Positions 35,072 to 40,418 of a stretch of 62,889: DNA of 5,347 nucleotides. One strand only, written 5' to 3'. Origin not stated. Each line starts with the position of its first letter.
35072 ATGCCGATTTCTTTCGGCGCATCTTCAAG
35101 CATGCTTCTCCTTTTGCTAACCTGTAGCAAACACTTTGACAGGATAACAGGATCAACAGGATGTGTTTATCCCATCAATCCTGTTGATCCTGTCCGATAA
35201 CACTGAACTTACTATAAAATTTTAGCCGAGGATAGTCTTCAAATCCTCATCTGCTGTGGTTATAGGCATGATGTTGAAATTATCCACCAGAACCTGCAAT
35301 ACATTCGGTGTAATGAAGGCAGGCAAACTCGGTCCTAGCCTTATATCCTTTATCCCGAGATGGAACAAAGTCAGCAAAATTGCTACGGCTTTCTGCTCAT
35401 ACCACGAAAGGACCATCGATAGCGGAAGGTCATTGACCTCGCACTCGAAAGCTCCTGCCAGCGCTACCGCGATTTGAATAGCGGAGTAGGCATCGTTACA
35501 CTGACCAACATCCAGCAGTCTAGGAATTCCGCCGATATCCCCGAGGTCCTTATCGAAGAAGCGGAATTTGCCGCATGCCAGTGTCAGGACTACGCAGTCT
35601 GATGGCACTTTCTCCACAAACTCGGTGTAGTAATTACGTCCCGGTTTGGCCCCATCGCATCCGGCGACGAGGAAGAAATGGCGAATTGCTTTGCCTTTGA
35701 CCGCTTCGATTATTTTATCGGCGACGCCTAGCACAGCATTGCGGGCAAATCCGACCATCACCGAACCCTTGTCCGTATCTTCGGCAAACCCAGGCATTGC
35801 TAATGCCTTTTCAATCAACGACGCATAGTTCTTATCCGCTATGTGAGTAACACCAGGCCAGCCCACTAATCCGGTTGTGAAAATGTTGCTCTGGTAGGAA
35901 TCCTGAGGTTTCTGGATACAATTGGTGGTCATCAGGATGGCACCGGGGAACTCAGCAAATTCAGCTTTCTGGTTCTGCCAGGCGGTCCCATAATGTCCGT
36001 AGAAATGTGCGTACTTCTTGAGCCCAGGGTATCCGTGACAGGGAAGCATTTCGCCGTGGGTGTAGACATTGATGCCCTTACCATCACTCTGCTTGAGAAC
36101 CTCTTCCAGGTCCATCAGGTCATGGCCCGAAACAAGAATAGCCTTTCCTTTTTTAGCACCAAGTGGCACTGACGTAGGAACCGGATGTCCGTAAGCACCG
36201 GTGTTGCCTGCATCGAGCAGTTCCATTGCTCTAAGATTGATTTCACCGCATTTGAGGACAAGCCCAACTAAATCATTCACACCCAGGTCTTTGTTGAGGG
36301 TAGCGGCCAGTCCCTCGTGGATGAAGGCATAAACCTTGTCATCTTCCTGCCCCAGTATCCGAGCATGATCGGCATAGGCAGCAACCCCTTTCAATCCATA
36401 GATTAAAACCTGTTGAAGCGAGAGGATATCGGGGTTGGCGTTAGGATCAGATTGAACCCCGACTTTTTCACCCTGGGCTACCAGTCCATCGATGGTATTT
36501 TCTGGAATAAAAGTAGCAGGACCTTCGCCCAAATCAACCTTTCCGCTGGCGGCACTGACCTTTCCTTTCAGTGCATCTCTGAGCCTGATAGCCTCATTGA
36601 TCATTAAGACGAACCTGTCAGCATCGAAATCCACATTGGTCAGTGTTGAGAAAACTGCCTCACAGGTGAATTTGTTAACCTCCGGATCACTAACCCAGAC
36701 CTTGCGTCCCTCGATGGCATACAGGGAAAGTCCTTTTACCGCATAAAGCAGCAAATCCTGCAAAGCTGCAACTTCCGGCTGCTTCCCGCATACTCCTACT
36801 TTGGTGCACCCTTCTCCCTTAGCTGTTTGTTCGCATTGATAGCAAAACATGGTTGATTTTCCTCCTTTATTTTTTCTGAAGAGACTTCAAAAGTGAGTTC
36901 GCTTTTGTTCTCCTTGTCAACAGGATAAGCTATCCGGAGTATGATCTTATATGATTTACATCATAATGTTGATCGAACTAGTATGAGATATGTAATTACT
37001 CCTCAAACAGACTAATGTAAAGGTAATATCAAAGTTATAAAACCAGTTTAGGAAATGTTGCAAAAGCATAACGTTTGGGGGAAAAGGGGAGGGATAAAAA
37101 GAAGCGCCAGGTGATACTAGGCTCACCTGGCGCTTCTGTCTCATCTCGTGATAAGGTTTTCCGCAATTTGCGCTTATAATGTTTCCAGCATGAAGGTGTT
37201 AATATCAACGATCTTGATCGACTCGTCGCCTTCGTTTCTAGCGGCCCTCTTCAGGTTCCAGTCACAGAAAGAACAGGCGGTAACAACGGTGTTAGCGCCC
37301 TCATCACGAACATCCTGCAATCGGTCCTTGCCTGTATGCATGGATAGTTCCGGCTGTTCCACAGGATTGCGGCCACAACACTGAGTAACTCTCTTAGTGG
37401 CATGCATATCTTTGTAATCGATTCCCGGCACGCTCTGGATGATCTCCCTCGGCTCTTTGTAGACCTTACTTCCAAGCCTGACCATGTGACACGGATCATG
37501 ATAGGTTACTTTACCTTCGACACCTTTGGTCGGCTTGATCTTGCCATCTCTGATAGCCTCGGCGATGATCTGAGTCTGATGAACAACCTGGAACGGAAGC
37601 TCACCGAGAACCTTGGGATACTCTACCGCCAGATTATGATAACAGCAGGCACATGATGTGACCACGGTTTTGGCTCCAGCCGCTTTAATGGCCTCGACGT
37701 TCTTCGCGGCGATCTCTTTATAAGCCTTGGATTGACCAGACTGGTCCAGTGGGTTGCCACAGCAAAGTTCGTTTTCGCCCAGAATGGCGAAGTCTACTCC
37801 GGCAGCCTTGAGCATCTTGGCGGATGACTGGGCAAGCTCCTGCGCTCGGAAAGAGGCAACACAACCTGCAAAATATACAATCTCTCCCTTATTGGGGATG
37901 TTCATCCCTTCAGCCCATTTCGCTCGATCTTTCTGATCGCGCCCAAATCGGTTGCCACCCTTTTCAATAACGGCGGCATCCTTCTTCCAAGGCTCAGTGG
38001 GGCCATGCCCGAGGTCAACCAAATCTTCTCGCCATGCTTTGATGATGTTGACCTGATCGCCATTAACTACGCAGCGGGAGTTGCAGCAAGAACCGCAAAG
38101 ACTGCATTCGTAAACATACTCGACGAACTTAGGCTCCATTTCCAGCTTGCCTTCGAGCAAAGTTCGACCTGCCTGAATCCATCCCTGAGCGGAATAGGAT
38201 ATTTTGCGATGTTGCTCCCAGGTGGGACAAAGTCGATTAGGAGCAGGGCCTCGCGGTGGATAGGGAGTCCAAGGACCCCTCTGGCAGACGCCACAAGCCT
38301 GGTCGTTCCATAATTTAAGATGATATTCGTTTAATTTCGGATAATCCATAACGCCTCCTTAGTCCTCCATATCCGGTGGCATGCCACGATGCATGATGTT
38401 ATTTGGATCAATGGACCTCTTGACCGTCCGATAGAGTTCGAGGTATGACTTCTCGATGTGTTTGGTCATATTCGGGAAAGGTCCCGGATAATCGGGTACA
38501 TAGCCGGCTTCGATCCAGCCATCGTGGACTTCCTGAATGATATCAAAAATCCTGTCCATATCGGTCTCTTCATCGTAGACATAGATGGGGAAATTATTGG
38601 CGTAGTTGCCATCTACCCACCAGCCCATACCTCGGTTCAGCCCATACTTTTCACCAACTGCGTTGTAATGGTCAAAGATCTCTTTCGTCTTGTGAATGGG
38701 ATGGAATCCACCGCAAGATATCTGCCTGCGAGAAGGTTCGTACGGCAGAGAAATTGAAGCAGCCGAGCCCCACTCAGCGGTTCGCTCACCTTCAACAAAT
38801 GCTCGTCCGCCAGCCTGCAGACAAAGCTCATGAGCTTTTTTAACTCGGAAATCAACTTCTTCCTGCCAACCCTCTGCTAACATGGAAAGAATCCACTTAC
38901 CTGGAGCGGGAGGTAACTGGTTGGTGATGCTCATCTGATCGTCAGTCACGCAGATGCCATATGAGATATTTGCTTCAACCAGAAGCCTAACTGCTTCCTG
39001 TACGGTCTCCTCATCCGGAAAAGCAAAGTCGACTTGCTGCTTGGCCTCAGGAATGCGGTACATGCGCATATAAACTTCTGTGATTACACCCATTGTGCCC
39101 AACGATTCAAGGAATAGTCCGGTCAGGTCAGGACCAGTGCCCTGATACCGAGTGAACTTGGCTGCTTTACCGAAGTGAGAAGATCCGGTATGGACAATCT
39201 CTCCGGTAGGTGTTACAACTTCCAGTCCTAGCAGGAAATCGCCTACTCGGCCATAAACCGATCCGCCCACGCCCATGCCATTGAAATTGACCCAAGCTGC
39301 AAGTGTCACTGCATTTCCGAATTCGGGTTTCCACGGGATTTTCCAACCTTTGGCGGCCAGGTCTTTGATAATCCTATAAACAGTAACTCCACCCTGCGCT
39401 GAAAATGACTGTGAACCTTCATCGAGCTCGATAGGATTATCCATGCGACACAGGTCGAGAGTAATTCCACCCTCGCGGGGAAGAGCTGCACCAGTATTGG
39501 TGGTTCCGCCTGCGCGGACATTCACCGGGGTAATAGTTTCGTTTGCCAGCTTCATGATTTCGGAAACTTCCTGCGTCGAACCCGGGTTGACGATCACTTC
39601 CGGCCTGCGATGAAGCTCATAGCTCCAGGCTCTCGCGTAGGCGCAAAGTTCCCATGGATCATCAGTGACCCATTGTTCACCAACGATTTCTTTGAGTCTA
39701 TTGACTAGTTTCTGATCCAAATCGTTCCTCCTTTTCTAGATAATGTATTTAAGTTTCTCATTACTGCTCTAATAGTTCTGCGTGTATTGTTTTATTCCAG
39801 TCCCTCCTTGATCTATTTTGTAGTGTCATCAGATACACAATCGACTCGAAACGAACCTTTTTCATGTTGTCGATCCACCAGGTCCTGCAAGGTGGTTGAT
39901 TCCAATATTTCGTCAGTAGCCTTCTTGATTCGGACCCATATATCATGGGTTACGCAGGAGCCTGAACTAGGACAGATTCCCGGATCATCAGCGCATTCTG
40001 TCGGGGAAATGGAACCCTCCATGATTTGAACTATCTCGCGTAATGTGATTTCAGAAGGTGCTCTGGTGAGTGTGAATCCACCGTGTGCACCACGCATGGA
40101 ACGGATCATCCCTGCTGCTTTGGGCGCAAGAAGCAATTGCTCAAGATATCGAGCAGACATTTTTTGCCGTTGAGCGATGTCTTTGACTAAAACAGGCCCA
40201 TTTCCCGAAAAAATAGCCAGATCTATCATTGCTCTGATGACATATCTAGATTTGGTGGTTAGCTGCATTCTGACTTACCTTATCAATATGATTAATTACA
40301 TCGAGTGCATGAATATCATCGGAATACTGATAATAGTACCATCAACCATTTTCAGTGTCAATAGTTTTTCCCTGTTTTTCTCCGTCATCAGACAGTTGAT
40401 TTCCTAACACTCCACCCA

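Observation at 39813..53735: A shared promoter and operator-like box ties the divergent Rrf2 genes, an 11-gene operon and the convergent Hgd-like operon into one candidate regulon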

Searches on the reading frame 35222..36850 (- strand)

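Call 6: search_protein_families(library=pfam, proteins=[window:35222-36850:-], max_evalue=0.01)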
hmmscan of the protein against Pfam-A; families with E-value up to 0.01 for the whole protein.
window:35222-36850:- (542 aa): 1 family
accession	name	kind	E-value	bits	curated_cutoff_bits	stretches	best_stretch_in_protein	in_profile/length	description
PF03063.25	Prismane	-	3e-173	577.6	27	1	1-538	1-513/513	Prismane/CO dehydrogenase family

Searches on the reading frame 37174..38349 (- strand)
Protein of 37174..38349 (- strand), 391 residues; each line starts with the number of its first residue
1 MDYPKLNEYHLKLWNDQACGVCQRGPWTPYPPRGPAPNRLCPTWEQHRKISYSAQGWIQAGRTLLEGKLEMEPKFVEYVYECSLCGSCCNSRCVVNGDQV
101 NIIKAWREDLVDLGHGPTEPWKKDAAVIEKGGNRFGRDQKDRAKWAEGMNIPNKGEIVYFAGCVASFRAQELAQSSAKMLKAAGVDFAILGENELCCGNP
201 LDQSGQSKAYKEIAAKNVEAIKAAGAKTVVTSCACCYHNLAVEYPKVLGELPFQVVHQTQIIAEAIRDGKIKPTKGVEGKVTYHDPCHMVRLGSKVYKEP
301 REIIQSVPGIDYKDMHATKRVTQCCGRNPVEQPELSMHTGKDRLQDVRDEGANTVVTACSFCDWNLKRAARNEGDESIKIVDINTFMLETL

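Call 5: search_protein_families(library=pfam, proteins=[window:37174-38349:-], max_evalue=0.01)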
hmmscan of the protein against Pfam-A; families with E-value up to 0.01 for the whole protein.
window:37174-38349:- (391 aa): 1 family
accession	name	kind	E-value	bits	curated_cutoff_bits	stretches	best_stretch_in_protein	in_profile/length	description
PF02754.22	CCG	-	1.5e-28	99.2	20.6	2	157-240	1-84/85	Cysteine-rich domain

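Call 13: search_protein_families(library=ncbifam, proteins=[window:37174-38349:-], max_evalue=0.001)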
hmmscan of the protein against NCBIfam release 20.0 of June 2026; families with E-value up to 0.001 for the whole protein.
window:37174-38349:- (391 aa): 12 families
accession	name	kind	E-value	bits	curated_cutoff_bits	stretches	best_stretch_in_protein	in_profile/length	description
NF004898.0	PRK06259.1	equivalog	1.7e-48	165.4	385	1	74-389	180-486/488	fumarate reductase (CoM/CoB) subunit TfrB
NF045670.1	quin_L_LdhH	equivalog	1e-36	126.5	800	1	146-385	458-703/706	L-lactate dehydrogenase (quinone) large subunit LdhH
NF008369.0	PRK11168.1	equivalog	2.8e-31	108.8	278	1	152-380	164-394/401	anaerobic glycerol-3-phosphate dehydrogenase subunit C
TIGR03379.1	glycerol3P_GlpC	equivalog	4.7e-26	91.5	279.9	1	154-379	161-390/397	anaerobic glycerol-3-phosphate dehydrogenase subunit GlpC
NF045663.1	diclust_near_Sec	equivalog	6e-20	70.9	530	1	79-369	352-621/759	pyridine nucleotide-disulfide oxidoreductase/dicluster-binding protein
NF045724.1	ferredox_TmcB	equivalog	5e-13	48.4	735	1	162-366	194-404/430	electron transfer complex ferredoxin TmcB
NF045796.1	DsrK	equivalog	1.1e-12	47.4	400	1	74-363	112-413/453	sulfate reduction electron transfer complex DsrMKJOP subunit DsrK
NF045711.1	sulf_resp_HmcF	equivalog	2.4e-12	46.4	750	1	249-380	303-438/457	sulfate respiration complex iron-sulfur protein HmcF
NF008434.0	PRK11274.1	equivalog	1.4e-10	40.7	333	1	154-382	167-404/409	glycolate oxidase subunit GlcF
TIGR03288.1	CoB_CoM_SS_B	equivalog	2.9e-08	33.3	345.15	1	156-241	1-85/290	CoB--CoM heterodisulfide reductase subunit B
NF041780.1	hetero_SS_HdrB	equivalog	1.4e-06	27.9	450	0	280-371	158-256/304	ferredoxin:CoB-CoM heterodisulfide reductase subunit HdrB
NF042965.1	MFR_anch_SdhE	equivalog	0.00013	21.6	500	0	156-240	2-84/282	8-methylmenaquinol:fumarate reductase membrane anchor subunit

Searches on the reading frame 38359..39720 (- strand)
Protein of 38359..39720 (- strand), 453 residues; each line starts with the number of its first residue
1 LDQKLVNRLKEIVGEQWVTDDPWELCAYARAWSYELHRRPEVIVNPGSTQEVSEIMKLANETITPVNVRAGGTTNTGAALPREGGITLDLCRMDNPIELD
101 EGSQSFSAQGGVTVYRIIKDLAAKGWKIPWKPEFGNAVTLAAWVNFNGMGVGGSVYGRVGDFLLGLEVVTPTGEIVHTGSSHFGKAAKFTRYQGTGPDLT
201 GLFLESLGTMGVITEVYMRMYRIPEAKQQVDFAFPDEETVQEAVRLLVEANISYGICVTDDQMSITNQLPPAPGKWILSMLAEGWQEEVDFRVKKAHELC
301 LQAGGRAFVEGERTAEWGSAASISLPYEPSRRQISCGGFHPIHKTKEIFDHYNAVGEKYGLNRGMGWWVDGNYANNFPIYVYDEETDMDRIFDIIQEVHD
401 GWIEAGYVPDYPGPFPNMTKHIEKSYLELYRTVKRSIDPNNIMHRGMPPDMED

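Call 5: search_protein_families(library=pfam, proteins=[window:38359-39720:-], max_evalue=0.01)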
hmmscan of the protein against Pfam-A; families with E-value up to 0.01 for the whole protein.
window:38359-39720:- (453 aa): 2 families
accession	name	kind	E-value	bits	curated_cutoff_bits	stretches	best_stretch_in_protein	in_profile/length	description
PF01565.28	FAD_binding_4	-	1.4e-30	106.2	26.4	1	40-179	1-139/139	FAD binding domain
PF02913.24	FAD-oxidase_C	-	0.0024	18.1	21.2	0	418-446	218-246/248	FAD linked oxidases, C-terminal domain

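Call 13: search_protein_families(library=ncbifam, proteins=[window:38359-39720:-], max_evalue=0.001)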
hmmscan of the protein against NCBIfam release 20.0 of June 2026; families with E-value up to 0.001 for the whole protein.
window:38359-39720:- (453 aa): 10 families
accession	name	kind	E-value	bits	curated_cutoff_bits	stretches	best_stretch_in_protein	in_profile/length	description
TIGR00387.1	glcD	equivalog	3.4e-34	118.4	567.9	1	43-444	1-410/413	glycolate oxidase subunit GlcD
NF008408.0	PRK11230.1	equivalog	2e-18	66.1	897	1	5-265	21-272/499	glycolate oxidase subunit GlcD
NF008439.0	PRK11282.1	equivalog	4e-12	45.6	284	1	49-249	8-199/358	glycolate oxidase subunit GlcE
NF049975.1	2HglutDHaseYdiJ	equivalog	2.1e-11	42.3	1350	1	39-187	51-201/1018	D-2-hydroxyglutarate dehydrogenase YdiJ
TIGR01679.1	bact_FAD_ox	subfamily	3.8e-07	29.4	292.25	1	30-220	2-172/419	FAD-linked oxidoreductase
TIGR01677.1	pln_FAD_oxido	subfamily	1e-05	24.3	383.1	1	43-244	37-233/560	FAD-dependent oxidoreductase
TIGR01678.1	FAD_lactone_ox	subfamily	2.8e-05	23.2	396.8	1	32-131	7-104/438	sugar 1,4-lactone oxidase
NF041226.1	BagK_FevA1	equivalog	4e-05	22.2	800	1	35-174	36-170/453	bagremycin/ferroverdin biosynthesis FAD-dependent oxygenase BagK/FevA1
NF053785.1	DcplphribOxDprE1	equivalog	8.4e-05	21.9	500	1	77-231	50-191/449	decaprenylphosphoryl-beta-D-ribose oxidase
NF041227.1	BagG_FevA2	exception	0.00061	18.5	850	1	39-177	45-177/455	bagremycin/ferroverdin biosynthesis FAD-dependent oxygenase BagG/FevA2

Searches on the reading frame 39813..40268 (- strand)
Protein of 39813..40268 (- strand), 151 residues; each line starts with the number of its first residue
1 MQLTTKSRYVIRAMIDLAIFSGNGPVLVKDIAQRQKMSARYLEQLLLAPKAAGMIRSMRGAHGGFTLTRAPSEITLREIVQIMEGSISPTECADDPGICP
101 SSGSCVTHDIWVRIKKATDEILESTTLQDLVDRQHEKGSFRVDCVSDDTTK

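Call 5: search_protein_families(library=pfam, proteins=[window:39813-40268:-], max_evalue=0.01)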
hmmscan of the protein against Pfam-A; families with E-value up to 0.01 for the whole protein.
window:39813-40268:- (151 aa): 2 families
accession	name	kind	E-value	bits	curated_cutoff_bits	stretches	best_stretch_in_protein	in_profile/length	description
PF02082.26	Rrf2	-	3.2e-37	128.1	30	1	3-132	1-131/132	Iron-dependent Transcriptional regulator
PF03444.21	HrcA_DNA-bdg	-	0.0014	18.7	21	1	2-70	1-68/79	Winged helix-turn-helix transcription repressor, HrcA DNA-binding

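Call 12: search_protein_families(library=ncbifam, proteins=[window:39813-40268:-], max_evalue=0.001)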
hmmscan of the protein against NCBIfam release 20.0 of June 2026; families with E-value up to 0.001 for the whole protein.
window:39813-40268:- (151 aa): 7 families
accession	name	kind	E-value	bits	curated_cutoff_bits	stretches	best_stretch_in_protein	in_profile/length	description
TIGR00738.1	rrf2_super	superfamily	1.6e-37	128.3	73.3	1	1-132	1-132/132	Rrf2 family transcriptional regulator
TIGR02010.1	IscR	equivalog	1.2e-34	119.1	207.55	1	1-135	1-134/135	Fe-S cluster assembly transcriptional regulator IscR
NF047409.1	Cys_reg_CymR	equivalog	2e-34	118.7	195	1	1-137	1-130/139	cysteine metabolism transcriptional regulator CymR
NF008110.0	PRK10857.1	equivalog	1.7e-27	96.2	275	1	1-135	1-134/164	Fe-S cluster assembly transcriptional regulator IscR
TIGR02944.1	suf_reg_Xantho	equivalog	5.8e-19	68.8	110.65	1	28-130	28-130/130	SUF system Fe-S cluster assembly regulator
NF008886.0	PRK11920.1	equivalog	1.2e-16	60.7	193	1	1-136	1-136/153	iron-responsive transcriptional regulator RirA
NF008240.0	PRK11014.1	equivalog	1.3e-09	38.2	182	1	1-135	1-132/141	nitric oxide-sensing transcriptional repressor NsrR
